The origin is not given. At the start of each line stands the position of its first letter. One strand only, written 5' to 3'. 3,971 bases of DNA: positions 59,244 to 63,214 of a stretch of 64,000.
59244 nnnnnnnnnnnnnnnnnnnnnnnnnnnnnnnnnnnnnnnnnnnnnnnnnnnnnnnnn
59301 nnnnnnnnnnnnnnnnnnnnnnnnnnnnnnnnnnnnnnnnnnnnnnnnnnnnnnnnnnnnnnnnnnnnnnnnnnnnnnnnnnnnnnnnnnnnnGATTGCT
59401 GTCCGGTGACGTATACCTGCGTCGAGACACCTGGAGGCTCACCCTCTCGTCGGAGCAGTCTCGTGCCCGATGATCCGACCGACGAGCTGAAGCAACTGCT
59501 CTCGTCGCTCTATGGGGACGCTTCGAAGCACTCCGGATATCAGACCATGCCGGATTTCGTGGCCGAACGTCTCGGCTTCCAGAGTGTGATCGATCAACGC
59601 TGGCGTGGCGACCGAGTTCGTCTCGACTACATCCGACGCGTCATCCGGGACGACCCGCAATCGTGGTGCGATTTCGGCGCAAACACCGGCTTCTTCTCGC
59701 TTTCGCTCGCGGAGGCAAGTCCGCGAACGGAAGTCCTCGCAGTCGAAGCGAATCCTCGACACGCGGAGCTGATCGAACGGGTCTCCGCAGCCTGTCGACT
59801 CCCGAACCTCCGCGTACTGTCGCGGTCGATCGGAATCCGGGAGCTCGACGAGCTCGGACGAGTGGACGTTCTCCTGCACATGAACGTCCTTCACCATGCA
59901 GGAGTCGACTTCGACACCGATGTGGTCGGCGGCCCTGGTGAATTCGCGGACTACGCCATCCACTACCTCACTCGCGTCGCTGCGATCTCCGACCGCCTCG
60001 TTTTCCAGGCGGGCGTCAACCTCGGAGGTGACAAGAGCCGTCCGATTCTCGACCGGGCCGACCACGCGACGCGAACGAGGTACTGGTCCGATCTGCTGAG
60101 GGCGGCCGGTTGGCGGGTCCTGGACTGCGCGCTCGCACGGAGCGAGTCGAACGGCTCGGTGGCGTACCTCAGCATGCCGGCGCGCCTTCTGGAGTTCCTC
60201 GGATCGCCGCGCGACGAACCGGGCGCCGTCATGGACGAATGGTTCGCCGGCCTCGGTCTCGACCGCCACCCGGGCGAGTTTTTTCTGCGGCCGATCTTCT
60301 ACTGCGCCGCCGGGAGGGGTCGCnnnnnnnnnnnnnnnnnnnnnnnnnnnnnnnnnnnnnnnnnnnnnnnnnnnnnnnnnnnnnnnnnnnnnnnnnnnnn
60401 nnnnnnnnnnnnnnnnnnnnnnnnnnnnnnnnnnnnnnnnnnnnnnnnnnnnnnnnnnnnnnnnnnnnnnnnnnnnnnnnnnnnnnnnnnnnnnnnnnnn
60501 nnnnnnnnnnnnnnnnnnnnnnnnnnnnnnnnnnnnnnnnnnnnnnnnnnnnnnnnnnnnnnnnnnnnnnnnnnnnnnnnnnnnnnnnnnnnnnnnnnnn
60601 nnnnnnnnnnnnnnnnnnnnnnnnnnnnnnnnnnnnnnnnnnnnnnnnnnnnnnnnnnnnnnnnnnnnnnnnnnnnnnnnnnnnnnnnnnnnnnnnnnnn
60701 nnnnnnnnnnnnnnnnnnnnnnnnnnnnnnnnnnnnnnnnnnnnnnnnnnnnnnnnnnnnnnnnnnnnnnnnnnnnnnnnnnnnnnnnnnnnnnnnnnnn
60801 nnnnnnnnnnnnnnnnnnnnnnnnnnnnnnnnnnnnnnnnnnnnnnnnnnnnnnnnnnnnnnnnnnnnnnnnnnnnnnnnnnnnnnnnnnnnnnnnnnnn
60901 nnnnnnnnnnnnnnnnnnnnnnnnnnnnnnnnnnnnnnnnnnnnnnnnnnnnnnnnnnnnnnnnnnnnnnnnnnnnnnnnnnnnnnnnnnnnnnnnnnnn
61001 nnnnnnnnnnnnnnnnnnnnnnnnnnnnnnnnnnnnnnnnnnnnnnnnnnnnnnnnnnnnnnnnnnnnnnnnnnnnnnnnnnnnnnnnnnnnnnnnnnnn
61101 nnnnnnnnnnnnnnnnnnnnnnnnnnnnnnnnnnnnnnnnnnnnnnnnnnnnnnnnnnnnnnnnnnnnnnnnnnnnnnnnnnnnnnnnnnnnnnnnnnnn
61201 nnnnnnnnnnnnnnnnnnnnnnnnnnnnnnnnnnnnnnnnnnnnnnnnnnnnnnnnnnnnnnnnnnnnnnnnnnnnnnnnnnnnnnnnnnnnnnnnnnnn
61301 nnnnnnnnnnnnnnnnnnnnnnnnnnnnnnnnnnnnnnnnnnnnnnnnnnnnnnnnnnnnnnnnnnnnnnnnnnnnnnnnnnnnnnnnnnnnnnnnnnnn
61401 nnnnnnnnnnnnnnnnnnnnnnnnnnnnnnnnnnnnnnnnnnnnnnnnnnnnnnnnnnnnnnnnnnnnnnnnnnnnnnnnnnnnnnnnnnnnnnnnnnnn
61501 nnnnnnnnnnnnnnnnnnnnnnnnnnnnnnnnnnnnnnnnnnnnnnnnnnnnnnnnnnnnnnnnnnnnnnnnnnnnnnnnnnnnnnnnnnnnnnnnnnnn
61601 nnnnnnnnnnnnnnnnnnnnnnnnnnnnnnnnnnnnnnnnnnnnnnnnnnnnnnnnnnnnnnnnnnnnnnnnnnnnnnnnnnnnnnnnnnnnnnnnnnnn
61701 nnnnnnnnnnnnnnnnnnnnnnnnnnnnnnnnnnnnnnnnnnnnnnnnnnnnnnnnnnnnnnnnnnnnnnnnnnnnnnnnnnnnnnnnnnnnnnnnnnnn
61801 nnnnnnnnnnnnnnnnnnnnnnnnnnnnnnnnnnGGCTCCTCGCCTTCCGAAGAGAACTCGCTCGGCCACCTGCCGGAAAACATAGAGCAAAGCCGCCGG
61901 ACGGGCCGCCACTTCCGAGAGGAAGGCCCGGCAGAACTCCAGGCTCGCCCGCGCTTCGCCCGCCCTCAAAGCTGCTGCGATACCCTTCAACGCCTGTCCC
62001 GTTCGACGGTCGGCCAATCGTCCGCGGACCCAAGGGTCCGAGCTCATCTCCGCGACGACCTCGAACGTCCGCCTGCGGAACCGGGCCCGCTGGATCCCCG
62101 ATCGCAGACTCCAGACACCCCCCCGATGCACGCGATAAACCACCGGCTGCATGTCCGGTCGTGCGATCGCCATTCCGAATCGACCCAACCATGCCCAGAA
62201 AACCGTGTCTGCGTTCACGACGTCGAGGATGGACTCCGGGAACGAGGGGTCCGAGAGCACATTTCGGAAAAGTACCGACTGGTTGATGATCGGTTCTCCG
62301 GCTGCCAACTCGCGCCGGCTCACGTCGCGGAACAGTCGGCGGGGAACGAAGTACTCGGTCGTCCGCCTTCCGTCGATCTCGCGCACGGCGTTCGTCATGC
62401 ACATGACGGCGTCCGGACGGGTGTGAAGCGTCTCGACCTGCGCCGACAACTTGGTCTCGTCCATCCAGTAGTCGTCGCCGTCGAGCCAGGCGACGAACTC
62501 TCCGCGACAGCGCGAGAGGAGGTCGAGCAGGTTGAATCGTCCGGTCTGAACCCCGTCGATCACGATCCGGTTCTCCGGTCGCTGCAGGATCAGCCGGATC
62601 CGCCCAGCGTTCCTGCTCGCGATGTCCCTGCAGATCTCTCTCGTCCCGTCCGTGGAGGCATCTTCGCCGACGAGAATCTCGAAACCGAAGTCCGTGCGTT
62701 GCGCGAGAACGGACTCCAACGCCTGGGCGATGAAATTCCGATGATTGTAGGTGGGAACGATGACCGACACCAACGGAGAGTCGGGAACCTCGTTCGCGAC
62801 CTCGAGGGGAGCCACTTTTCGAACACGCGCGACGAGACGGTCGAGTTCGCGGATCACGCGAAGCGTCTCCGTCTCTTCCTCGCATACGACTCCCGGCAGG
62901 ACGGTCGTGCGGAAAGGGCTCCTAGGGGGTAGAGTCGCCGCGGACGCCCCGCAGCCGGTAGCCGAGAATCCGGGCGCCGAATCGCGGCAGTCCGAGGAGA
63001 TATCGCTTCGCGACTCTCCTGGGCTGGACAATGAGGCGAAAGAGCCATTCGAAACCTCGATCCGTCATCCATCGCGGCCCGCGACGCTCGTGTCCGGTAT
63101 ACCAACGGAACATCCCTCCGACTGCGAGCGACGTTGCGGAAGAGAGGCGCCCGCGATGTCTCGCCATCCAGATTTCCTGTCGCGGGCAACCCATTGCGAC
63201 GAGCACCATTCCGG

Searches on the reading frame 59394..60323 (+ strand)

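Call 45: search_protein_families(library=pfam, proteins=[window:59394-60323:+], max_evalue=0.0001)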
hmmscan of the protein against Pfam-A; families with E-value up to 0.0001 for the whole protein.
window:59394-60323:+ (310 aa): 1 family
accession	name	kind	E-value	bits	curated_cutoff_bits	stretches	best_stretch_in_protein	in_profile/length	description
PF08242.18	Methyltransf_12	-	2.2e-05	25.6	30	1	93-169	2-78/98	Methyltransferase domain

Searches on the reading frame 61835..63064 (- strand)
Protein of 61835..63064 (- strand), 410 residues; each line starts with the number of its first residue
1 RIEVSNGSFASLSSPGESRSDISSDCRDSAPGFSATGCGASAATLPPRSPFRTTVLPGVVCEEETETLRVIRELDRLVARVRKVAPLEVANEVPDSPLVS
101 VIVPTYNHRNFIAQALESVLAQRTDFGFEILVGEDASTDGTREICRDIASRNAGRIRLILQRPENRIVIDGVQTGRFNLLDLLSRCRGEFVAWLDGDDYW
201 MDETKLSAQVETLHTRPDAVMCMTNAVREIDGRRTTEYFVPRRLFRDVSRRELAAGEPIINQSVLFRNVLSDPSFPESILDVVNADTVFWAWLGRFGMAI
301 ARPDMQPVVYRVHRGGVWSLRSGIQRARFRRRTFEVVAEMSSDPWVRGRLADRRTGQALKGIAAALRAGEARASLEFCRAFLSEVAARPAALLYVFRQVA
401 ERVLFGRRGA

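Call 45: search_protein_families(library=pfam, proteins=[window:61835-63064:-], max_evalue=0.0001)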
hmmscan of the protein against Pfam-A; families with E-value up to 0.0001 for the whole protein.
window:61835-63064:- (410 aa): 2 families
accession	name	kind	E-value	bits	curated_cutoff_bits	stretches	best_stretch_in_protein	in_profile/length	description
PF00535.33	Glycos_transf_2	-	1e-22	81.3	23.3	1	100-235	1-125/168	Glycosyl transferase family 2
PF13641.12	Glyco_tranf_2_3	-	4.4e-09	37.1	27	1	99-221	3-120/230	Glycosyltransferase like family 2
